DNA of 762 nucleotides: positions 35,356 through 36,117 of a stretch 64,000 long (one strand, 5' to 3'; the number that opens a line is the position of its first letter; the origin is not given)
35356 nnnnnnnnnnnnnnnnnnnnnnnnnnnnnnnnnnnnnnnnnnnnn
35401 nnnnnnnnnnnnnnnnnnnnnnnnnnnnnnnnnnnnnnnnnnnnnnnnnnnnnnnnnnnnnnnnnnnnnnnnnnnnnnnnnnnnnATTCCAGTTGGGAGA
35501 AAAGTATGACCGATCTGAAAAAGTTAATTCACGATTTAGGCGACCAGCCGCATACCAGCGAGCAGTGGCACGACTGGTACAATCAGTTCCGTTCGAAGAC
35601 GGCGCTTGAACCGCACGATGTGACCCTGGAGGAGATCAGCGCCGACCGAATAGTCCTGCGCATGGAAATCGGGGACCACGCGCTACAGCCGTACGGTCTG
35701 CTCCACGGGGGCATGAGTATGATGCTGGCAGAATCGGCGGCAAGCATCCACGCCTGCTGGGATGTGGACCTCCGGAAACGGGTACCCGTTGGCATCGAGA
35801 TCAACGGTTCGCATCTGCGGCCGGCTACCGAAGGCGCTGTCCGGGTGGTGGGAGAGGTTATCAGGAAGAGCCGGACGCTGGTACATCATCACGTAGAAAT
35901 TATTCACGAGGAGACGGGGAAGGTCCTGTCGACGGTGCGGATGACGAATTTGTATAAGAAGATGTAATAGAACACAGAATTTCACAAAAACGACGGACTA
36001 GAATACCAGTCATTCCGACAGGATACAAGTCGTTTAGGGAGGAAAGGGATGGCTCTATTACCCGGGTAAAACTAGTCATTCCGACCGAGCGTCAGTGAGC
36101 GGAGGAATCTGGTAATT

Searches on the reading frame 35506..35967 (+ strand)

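Call 31: search_protein_families(library=pfam, proteins=[window:35506-35967:+])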
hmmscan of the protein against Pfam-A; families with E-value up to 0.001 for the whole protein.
window:35506-35967:+ (153 aa): 2 families
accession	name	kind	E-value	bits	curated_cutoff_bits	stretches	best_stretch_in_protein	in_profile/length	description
PF03061.28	4HBT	-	2e-11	44.5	20.6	1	63-139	1-77/79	Thioesterase superfamily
PF13622.12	4HBT_3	-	1.7e-05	25.4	24.3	1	64-142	9-76/83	Acyl-CoA thioesterase N-terminal domain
